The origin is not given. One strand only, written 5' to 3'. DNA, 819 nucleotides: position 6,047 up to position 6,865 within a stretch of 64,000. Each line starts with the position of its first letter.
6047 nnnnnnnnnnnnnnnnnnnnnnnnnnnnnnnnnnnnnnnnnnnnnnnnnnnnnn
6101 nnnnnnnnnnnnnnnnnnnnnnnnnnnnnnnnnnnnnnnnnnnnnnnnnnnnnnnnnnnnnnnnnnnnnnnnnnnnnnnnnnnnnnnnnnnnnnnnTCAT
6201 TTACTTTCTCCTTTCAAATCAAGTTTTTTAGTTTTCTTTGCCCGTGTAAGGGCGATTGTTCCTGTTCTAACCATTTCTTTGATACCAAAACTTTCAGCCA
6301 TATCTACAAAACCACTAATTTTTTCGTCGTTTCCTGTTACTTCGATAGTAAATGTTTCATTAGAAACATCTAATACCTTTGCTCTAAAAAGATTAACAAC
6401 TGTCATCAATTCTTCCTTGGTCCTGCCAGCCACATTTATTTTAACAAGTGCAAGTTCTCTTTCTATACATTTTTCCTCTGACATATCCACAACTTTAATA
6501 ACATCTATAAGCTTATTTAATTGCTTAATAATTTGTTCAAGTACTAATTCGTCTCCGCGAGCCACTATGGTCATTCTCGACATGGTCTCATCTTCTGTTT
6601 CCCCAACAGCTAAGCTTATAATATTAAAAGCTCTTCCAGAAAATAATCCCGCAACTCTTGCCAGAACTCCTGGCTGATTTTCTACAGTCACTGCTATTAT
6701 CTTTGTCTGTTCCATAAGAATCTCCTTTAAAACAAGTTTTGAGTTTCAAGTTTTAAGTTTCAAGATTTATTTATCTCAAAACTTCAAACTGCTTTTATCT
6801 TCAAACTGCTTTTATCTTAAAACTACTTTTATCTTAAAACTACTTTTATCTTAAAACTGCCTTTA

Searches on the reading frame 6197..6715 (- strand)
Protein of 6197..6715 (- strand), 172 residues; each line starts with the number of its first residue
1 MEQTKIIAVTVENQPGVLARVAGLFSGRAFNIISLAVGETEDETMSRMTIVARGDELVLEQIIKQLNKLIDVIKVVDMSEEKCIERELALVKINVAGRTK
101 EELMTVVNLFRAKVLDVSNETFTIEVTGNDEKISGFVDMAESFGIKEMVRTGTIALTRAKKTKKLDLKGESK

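Call 5: search_protein_families(library=ncbifam, proteins=[window:6197-6715:-])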
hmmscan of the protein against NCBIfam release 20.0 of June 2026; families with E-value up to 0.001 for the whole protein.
window:6197-6715:- (172 aa): 8 families
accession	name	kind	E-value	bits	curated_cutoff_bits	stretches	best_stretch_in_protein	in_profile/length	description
NF008864.0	PRK11895.1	equivalog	5.1e-66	221.4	119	1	3-163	2-162/164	acetolactate synthase small subunit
TIGR00119.1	acolac_sm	equivalog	7.7e-61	204.7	56.9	1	4-159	2-157/158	acetolactate synthase small subunit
NF006036.0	PRK08178.1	equivalog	1.8e-15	56.8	128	1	5-85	15-94/102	acetolactate synthase small subunit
NF005233.0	PRK06737.1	equivalog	7.7e-11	42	102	1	8-76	6-74/76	ACT domain-containing protein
NF008362.0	PRK11152.1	equivalog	2.4e-07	30.5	68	1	5-78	4-76/85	acetolactate synthase 2 small subunit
NF010078.0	PRK13562.1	equivalog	3.8e-07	30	96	1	4-78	2-79/84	ACT domain-containing protein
NF006352.0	PRK08577.1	equivalog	2e-05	24.7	140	1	7-75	59-129/136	hypothetical protein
TIGR01327.1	PGDH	equivalog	0.00054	18.9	454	1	4-75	451-520/525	phosphoglycerate dehydrogenase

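Call 10: find_encoding_contigs(protein=window:6197-6715:-, flank=3000, max_places=10)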
Protein window:6197-6715:- (172 aa): 13 contigs read that carry it; 10 places shown.
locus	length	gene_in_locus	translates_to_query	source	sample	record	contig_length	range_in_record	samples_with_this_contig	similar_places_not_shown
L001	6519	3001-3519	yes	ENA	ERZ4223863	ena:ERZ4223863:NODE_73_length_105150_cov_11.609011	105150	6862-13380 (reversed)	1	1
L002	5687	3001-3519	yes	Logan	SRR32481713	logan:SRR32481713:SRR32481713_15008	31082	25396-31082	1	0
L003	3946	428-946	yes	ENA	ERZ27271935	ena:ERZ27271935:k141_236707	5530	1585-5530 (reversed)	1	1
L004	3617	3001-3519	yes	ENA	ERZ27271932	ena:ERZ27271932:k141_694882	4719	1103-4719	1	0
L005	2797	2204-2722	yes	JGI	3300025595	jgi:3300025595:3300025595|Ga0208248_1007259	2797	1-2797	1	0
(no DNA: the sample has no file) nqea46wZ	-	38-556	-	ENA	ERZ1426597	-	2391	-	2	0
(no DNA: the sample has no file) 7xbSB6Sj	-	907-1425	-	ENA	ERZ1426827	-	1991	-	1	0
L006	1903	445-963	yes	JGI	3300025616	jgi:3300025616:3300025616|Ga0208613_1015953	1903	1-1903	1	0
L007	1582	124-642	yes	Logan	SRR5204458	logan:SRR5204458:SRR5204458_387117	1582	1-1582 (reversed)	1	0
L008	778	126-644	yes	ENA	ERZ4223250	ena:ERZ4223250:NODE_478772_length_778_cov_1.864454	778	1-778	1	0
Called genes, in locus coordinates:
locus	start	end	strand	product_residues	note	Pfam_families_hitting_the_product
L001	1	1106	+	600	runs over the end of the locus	PF00920:ILVD_EDD_N, PF24877:ILV_EDD_C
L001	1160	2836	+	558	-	PF02776:TPP_enzyme_N, PF00205:TPP_enzyme_M, PF02775:TPP_enzyme_C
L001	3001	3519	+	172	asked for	PF01842:ACT, PF22629:ACT_AHAS_ss, PF13710:ACT_5, PF10369:ALS_ss_C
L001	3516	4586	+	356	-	PF00670:AdoHcyase_NAD, PF02826:2-Hacid_dh_C, PF03446:NAD_binding_2 (weak), PF03807:F420_oxidored (weak), PF07991:KARI_N, PF01450:KARI_C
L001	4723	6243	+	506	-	PF00682:HMGL-like, PF22617:HCS_D2, PF08502:LeuA_dimer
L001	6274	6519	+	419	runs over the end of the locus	PF00330:Aconitase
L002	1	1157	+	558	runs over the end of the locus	PF00920:ILVD_EDD_N, PF24877:ILV_EDD_C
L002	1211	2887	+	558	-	PF02776:TPP_enzyme_N, PF00205:TPP_enzyme_M, PF02775:TPP_enzyme_C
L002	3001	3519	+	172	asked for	PF01842:ACT, PF22629:ACT_AHAS_ss, PF13710:ACT_5, PF10369:ALS_ss_C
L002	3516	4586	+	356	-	PF00670:AdoHcyase_NAD, PF02826:2-Hacid_dh_C, PF03446:NAD_binding_2, PF03807:F420_oxidored (weak), PF07991:KARI_N, PF01450:KARI_C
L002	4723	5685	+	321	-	?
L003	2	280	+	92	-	?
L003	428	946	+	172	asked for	PF01842:ACT, PF22629:ACT_AHAS_ss, PF13710:ACT_5, PF10369:ALS_ss_C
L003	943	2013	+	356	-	PF00670:AdoHcyase_NAD, PF02826:2-Hacid_dh_C, PF03446:NAD_binding_2 (weak), PF03807:F420_oxidored (weak), PF07991:KARI_N, PF01450:KARI_C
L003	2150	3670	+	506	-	PF00682:HMGL-like, PF22617:HCS_D2, PF08502:LeuA_dimer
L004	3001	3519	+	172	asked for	PF01842:ACT, PF22629:ACT_AHAS_ss, PF13710:ACT_5, PF10369:ALS_ss_C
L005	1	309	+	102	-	?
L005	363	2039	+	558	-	PF02776:TPP_enzyme_N, PF00205:TPP_enzyme_M, PF02775:TPP_enzyme_C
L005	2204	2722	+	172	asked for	PF01842:ACT, PF22629:ACT_AHAS_ss, PF13710:ACT_5, PF10369:ALS_ss_C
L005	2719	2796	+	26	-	?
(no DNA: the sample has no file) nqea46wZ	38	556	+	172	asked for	PF01842:ACT, PF22629:ACT_AHAS_ss, PF13710:ACT_5, PF10369:ALS_ss_C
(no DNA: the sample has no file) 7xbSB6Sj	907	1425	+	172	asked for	PF01842:ACT, PF22629:ACT_AHAS_ss, PF13710:ACT_5, PF10369:ALS_ss_C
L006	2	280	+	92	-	?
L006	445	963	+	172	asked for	PF01842:ACT, PF22629:ACT_AHAS_ss, PF13710:ACT_5, PF10369:ALS_ss_C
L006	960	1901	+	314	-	?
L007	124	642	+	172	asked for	PF01842:ACT, PF22629:ACT_AHAS_ss, PF13710:ACT_5, PF10369:ALS_ss_C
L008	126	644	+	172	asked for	PF01842:ACT, PF22629:ACT_AHAS_ss, PF13710:ACT_5, PF10369:ALS_ss_C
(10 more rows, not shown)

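Call 13: find_related_loci(query=window:6197-6715:-, collection=genome_contigs, flank=3000)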
Query window:6197-6715:- (172 aa) in genome_contigs; peptide patterns used: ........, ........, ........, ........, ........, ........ (x = any residue, [..] = any of these).
161 stretches matched a pattern; 46 encode a relative of the query (tblastn E <= 1e-3); 46 distinct loci.
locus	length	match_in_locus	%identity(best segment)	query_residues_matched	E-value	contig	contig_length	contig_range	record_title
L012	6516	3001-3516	87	1-172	1e-96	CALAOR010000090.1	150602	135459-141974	MAG TPA_asm: uncultured bacterium isolate ERR1035437_bin.115_CONCOCT_v1.1_MAG genome assembly, contig: ERZ1756482.11, wh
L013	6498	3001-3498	73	3-168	2e-76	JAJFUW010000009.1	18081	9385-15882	MAG: Spirochaetia bacterium isolate bin.56 k141_3552064, whole genome shotgun sequence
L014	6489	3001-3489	71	1-164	5e-73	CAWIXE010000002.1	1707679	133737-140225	MAG: candidate division FCPU426 bacterium isolate MFD05705.bin.1.57 genome assembly, contig: contig_22053, whole genome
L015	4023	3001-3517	87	1-172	2e-77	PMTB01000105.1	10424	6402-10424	MAG: candidate division FCPU426 bacterium isolate palsa_1178 73.20110700_P2D.103_contig_34559, whole genome shotgun sequ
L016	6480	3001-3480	53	5-164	7e-51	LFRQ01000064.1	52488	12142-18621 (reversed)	MAG: Clostridia bacterium DTU022 scaffold2550, whole genome shotgun sequence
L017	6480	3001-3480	52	5-164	2e-50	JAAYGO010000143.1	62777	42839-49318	MAG: Bacillota bacterium isolate AS09scLD_241 7719_AS09, whole genome shotgun sequence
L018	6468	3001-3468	51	7-162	5e-50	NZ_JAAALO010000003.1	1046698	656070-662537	Micromonospora rubida strain NEAU-HG-1 Scaffold3, whole genome shotgun sequence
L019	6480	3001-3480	53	5-164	5e-50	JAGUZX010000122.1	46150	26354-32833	MAG: Desulfovibrio sp. isolate DeMMO6_25 c_000000054300, whole genome shotgun sequence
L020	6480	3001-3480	52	5-164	8e-50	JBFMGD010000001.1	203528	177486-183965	MAG: Bacillota bacterium isolate MAG288 MAG288_1, whole genome shotgun sequence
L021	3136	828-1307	51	5-164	2e-49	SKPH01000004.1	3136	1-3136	MAG: Syntrophomonadaceae bacterium isolate CSSed162cmA_365R1 CSSed16-2cmA-185993, whole genome shotgun sequence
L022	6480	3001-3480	50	5-164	5e-49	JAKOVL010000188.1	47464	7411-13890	MAG: Bacillota bacterium isolate JPNG_maxbin.054 k201_124592, whole genome shotgun sequence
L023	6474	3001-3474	51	5-162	1e-48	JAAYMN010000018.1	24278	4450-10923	MAG: Bacillota bacterium isolate AS20ysBPTH_33 17748_AS20, whole genome shotgun sequence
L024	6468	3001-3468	51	7-162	1e-48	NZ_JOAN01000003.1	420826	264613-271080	Micromonospora chokoriensis strain NRRL B-24750 contig3.1, whole genome shotgun sequence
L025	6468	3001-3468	51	7-162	1e-48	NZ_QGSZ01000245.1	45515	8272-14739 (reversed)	Micromonospora inaquosa strain LB39 NODE_40_length_45515_cov_9.32683_ID_79, whole genome shotgun sequence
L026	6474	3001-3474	51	5-162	3e-48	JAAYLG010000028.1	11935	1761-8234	MAG: Bacillota bacterium isolate AS15tlH2ME_190 13981_AS15, whole genome shotgun sequence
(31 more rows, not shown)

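Call 24: find_related_loci(query=window:6197-6715:-, collection=metagenome_contigs, flank=2500)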
Query window:6197-6715:- (172 aa) in metagenome_contigs; peptide patterns used: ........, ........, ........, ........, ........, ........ (x = any residue, [..] = any of these).
196 stretches matched a pattern; 24 encode a relative of the query (tblastn E <= 1e-3); 24 distinct loci.
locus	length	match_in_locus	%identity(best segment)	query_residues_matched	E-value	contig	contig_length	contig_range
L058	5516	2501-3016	87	1-172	4e-97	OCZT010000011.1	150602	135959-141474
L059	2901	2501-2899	94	1-133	4e-79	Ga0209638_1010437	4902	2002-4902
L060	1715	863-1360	73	3-168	2e-80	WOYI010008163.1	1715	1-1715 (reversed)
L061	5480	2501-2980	53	5-164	2e-51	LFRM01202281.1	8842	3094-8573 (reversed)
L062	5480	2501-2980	53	5-164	2e-51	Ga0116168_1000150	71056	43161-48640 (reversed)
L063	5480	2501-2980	53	5-164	2e-51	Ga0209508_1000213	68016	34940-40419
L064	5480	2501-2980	52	5-164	7e-51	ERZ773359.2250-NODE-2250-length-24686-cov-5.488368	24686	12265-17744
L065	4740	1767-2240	51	5-162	4e-49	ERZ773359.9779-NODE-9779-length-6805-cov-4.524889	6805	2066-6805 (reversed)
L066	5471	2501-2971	53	5-161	3e-49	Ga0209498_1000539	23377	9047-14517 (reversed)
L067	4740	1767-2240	51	5-162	9e-49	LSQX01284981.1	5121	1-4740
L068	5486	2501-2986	49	5-165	2e-48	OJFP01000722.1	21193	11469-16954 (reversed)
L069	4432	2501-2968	51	5-160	1e-48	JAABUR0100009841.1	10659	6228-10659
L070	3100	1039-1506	51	5-160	1e-48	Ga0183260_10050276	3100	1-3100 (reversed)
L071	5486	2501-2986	49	5-165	2e-48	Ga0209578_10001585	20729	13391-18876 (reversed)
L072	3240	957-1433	48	6-164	6e-48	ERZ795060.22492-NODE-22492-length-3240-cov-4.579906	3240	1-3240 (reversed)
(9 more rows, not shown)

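Call 26: find_homologous_proteins(query=window:6197-6715:-, max_evalue=1e-40)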
Query window:6197-6715:- (172 aa): 5259 proteins with E <= 1e-40 among 8000 candidates; the best 120 are listed.
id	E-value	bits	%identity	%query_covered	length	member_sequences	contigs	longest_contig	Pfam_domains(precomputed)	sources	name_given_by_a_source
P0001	3.1e-85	301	86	100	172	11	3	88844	PF10369.16,PF22629.3,PF13710.13,PF01842.32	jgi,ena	jgi:acetolactate synthase-1/3 small subunit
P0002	2.5e-82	292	86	100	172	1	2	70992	PF10369.16,PF22629.3,PF13710.13,PF01842.32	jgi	jgi:acetolactate synthase I/III small subunit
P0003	5.4e-82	291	85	100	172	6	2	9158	PF10369.16,PF22629.3,PF13710.13,PF01842.32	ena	-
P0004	8.2e-75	268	79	95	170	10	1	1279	PF10369.16,PF22629.3,PF13710.13,PF01842.32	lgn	-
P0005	2.8e-72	259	86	87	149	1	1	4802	PF10369.16,PF22629.3,PF13710.13,PF01842.32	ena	-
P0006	7.6e-68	245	73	92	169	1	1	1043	PF10369.16,PF22629.3,PF13291.13,PF13710.13,PF01842.32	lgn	-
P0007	2.8e-67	243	73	97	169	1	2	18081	PF10369.16,PF22629.3,PF13291.13,PF13710.13,PF01842.32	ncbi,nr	ncbi:MAG: acetolactate synthase small subunit [Spirochaetia bacterium]|nr:acetolactate synthase smal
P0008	8.4e-67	242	71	95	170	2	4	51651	PF10369.16,PF22629.3,PF13710.13,PF01842.32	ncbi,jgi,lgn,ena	jgi:acetolactate synthase-1/3 small subunit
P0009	7.7e-65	235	70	94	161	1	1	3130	PF10369.16,PF22629.3,PF13710.13,PF01842.32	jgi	-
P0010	8.6e-65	235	70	94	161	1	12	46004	PF10369.16,PF22629.3,PF13710.13,PF01842.32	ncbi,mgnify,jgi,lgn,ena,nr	ncbi:MAG: putative acetolactate synthase small subunit [Candidatus Aerophobetes bacterium ADurb.Bin4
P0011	2.4e-64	234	69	94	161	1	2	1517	PF10369.16,PF22629.3,PF13710.13,PF01842.32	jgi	-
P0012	2.8e-64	233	70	94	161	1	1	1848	PF10369.16,PF22629.3,PF13710.13,PF01842.32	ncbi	-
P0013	5.1e-64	233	69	94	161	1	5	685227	PF10369.16,PF22629.3,PF13710.13,PF01842.32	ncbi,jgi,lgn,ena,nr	ncbi:MAG: acetolactate synthase small subunit [Candidatus Goldbacteria bacterium]|jgi:acetolactate s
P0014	1.3e-63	231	70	94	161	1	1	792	PF10369.16,PF22629.3,PF13710.13,PF01842.32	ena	-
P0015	2.1e-63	231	72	95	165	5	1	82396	PF10369.16,PF22629.3,PF13291.13,PF04455.18,PF13710.13,PF01842.32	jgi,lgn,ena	-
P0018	4.2e-63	230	71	95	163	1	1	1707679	PF10369.16,PF22629.3,PF13710.13,PF01842.32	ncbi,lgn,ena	-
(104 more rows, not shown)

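Call 28: find_encoding_contigs(protein=P0001, flank=1500, max_places=10)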
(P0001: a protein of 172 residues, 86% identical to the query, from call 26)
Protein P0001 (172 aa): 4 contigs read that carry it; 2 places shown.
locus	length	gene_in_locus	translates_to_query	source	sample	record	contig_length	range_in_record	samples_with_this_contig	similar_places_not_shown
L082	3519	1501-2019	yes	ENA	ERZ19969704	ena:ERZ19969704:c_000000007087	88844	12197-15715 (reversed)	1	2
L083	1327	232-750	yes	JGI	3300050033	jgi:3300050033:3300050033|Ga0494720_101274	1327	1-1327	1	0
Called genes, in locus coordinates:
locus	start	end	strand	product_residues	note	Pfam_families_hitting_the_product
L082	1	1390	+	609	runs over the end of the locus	PF02776:TPP_enzyme_N, PF00205:TPP_enzyme_M, PF02775:TPP_enzyme_C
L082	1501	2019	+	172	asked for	PF01842:ACT, PF22629:ACT_AHAS_ss, PF13710:ACT_5, PF10369:ALS_ss_C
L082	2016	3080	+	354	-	PF00670:AdoHcyase_NAD (weak), PF02826:2-Hacid_dh_C, PF03446:NAD_binding_2, PF03807:F420_oxidored (faint), PF07991:KARI_N, PF01450:KARI_C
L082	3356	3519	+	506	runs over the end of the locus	PF00682:HMGL-like, PF22617:HCS_D2, PF08502:LeuA_dimer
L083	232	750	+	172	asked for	PF01842:ACT, PF22629:ACT_AHAS_ss, PF13710:ACT_5, PF10369:ALS_ss_C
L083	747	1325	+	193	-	?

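Call 29: find_encoding_contigs(protein=P0002, flank=1500, max_places=10)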
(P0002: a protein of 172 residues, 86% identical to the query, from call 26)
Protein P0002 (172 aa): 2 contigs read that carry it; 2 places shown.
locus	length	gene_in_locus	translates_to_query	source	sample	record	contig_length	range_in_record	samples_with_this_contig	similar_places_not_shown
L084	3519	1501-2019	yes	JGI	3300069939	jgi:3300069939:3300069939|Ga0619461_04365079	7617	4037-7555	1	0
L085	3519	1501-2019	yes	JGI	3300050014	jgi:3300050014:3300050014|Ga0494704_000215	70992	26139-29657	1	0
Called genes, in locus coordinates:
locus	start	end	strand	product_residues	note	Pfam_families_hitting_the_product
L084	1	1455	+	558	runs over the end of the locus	PF02776:TPP_enzyme_N, PF00205:TPP_enzyme_M, PF02775:TPP_enzyme_C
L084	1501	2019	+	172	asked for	PF01842:ACT, PF22629:ACT_AHAS_ss, PF13710:ACT_5, PF10369:ALS_ss_C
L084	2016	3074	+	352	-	PF02826:2-Hacid_dh_C, PF03446:NAD_binding_2 (faint), PF03807:F420_oxidored, PF07991:KARI_N, PF01450:KARI_C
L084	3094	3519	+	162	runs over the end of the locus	?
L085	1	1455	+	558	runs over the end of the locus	PF02776:TPP_enzyme_N, PF00205:TPP_enzyme_M, PF02775:TPP_enzyme_C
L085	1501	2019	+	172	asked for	PF01842:ACT, PF22629:ACT_AHAS_ss, PF13710:ACT_5, PF10369:ALS_ss_C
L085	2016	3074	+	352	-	PF02826:2-Hacid_dh_C, PF03446:NAD_binding_2 (faint), PF03807:F420_oxidored, PF07991:KARI_N, PF01450:KARI_C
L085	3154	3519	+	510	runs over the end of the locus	PF00682:HMGL-like, PF22617:HCS_D2, PF08502:LeuA_dimer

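Call 30: find_encoding_contigs(protein=P0003, flank=1500, max_places=10)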
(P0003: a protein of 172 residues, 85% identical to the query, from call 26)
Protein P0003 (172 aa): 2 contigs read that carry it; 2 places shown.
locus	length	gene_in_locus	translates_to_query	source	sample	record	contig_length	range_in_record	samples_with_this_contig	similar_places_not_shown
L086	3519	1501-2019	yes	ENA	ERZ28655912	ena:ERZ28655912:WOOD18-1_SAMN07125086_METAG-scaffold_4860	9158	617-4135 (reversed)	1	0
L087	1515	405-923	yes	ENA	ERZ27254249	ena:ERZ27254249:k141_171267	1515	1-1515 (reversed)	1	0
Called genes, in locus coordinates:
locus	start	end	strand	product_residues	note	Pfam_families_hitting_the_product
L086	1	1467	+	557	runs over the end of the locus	PF02776:TPP_enzyme_N, PF00205:TPP_enzyme_M, PF02775:TPP_enzyme_C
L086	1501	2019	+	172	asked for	PF01842:ACT, PF22629:ACT_AHAS_ss, PF13710:ACT_5, PF10369:ALS_ss_C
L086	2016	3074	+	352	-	-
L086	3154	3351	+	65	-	PF00682:HMGL-like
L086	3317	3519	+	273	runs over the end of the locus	?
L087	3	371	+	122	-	?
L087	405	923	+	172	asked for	PF01842:ACT, PF22629:ACT_AHAS_ss, PF13710:ACT_5, PF10369:ALS_ss_C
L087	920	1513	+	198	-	?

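Call 32: find_encoding_contigs(protein=P0004, flank=1500, max_places=10)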
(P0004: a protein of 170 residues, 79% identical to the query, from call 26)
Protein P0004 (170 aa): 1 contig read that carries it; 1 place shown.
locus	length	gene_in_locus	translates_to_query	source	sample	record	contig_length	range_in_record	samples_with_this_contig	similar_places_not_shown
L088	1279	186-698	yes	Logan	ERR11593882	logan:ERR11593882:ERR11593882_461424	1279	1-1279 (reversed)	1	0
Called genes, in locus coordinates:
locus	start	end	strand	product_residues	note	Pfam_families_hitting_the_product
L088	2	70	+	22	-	?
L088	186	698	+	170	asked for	PF01842:ACT, PF22629:ACT_AHAS_ss, PF13710:ACT_5, PF10369:ALS_ss_C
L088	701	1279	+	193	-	?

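Call 33: find_encoding_contigs(protein=P0005, flank=1500, max_places=10)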
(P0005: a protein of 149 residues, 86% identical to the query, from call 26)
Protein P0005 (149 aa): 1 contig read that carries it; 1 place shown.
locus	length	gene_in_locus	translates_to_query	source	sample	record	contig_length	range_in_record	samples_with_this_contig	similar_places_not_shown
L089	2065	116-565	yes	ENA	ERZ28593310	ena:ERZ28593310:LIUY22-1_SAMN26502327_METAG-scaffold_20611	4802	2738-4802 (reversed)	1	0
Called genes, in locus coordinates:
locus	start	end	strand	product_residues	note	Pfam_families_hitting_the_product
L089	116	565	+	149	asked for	PF01842:ACT (weak), PF13710:ACT_5 (weak), PF22629:ACT_AHAS_ss, PF10369:ALS_ss_C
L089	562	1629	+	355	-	PF00670:AdoHcyase_NAD (weak), PF02826:2-Hacid_dh_C, PF03446:NAD_binding_2 (weak), PF03807:F420_oxidored (faint), PF07991:KARI_N, PF01450:KARI_C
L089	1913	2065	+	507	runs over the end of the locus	PF00682:HMGL-like, PF22617:HCS_D2, PF08502:LeuA_dimer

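Call 79: find_encoding_contigs(protein=P0008, flank=3500, max_places=3)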
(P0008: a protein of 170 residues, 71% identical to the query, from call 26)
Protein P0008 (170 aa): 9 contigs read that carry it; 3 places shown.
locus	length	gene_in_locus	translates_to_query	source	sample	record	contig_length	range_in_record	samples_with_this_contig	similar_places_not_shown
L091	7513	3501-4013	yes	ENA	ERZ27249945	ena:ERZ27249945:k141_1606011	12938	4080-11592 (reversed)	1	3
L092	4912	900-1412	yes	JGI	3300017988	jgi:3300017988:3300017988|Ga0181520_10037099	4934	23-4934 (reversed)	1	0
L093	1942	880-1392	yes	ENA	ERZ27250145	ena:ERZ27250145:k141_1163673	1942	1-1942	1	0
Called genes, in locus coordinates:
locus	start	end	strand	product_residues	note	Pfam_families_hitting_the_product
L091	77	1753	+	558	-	PF00920:ILVD_EDD_N, PF24877:ILV_EDD_C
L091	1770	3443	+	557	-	PF02776:TPP_enzyme_N, PF00205:TPP_enzyme_M, PF02775:TPP_enzyme_C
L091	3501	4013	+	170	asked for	PF01842:ACT, PF22629:ACT_AHAS_ss, PF13710:ACT_5, PF10369:ALS_ss_C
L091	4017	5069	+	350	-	PF02826:2-Hacid_dh_C (weak), PF03446:NAD_binding_2 (weak), PF03807:F420_oxidored, PF07991:KARI_N, PF01450:KARI_C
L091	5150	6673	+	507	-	PF00682:HMGL-like, PF22617:HCS_D2, PF08502:LeuA_dimer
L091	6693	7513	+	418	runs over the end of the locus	PF00330:Aconitase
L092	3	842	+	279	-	?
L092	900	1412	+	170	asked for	PF01842:ACT, PF22629:ACT_AHAS_ss, PF13710:ACT_5, PF10369:ALS_ss_C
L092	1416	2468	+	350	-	PF02826:2-Hacid_dh_C (weak), PF03446:NAD_binding_2 (weak), PF03807:F420_oxidored, PF07991:KARI_N, PF01450:KARI_C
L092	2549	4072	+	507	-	PF00682:HMGL-like, PF22617:HCS_D2, PF08502:LeuA_dimer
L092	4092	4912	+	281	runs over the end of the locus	?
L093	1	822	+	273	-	?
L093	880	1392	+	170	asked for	PF01842:ACT, PF22629:ACT_AHAS_ss, PF13710:ACT_5, PF10369:ALS_ss_C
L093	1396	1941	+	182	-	?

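Call 80: find_encoding_contigs(protein=P0015, flank=3500, max_places=3)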
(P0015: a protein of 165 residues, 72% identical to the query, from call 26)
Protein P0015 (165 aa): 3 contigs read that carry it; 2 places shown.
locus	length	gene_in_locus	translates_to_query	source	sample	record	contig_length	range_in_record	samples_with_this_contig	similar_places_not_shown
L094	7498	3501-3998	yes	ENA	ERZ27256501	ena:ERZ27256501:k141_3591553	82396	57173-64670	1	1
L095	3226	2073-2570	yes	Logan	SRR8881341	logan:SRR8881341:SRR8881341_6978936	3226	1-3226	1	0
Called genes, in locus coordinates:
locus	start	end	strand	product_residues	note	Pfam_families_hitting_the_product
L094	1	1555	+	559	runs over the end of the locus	PF00920:ILVD_EDD_N, PF24877:ILV_EDD_C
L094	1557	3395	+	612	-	PF02776:TPP_enzyme_N, PF00205:TPP_enzyme_M, PF02775:TPP_enzyme_C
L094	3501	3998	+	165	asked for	PF01842:ACT, PF13291:ACT_4 (weak), PF22629:ACT_AHAS_ss, PF04455:Saccharop_dh_N (faint), PF13710:ACT_5, PF10369:ALS_ss_C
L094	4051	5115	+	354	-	PF00670:AdoHcyase_NAD (faint), PF02826:2-Hacid_dh_C, PF03446:NAD_binding_2 (faint), PF03807:F420_oxidored (weak), PF07991:KARI_N, PF01450:KARI_C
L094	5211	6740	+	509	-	PF00682:HMGL-like, PF22617:HCS_D2, PF08502:LeuA_dimer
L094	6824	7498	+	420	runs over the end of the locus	PF00330:Aconitase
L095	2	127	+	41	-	?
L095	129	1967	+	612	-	PF02776:TPP_enzyme_N, PF00205:TPP_enzyme_M, PF02775:TPP_enzyme_C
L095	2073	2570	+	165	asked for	PF01842:ACT, PF13291:ACT_4 (weak), PF22629:ACT_AHAS_ss, PF04455:Saccharop_dh_N (faint), PF13710:ACT_5, PF10369:ALS_ss_C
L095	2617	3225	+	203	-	?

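Call 81: find_encoding_contigs(protein=P0013, flank=3500, max_places=2)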
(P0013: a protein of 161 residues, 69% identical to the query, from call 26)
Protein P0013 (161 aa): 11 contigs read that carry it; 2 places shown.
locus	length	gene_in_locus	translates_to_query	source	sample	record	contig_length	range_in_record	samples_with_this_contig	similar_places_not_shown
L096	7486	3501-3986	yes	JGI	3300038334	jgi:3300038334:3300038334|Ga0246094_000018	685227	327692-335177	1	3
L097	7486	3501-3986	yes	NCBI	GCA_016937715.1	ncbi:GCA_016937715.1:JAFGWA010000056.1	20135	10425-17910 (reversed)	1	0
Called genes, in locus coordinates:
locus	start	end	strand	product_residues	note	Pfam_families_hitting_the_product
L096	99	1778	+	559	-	PF00920:ILVD_EDD_N, PF24877:ILV_EDD_C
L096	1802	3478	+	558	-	PF02776:TPP_enzyme_N, PF00205:TPP_enzyme_M, PF02775:TPP_enzyme_C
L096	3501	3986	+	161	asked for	PF01842:ACT, PF22629:ACT_AHAS_ss, PF13710:ACT_5, PF10369:ALS_ss_C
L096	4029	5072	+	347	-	PF02826:2-Hacid_dh_C (weak), PF03446:NAD_binding_2, PF03807:F420_oxidored, PF07991:KARI_N, PF01450:KARI_C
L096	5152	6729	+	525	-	PF00682:HMGL-like, PF22617:HCS_D2, PF08502:LeuA_dimer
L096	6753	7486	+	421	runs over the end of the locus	PF00330:Aconitase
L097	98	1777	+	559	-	PF00920:ILVD_EDD_N, PF24877:ILV_EDD_C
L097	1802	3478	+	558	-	PF02776:TPP_enzyme_N, PF00205:TPP_enzyme_M, PF02552:CO_dh (faint), PF02775:TPP_enzyme_C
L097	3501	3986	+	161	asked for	PF01842:ACT, PF22629:ACT_AHAS_ss, PF13710:ACT_5, PF10369:ALS_ss_C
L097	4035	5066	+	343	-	PF02826:2-Hacid_dh_C, PF03446:NAD_binding_2 (weak), PF03807:F420_oxidored (weak), PF07991:KARI_N, PF01450:KARI_C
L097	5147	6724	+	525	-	PF00682:HMGL-like, PF22617:HCS_D2, PF08502:LeuA_dimer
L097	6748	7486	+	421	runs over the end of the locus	PF00330:Aconitase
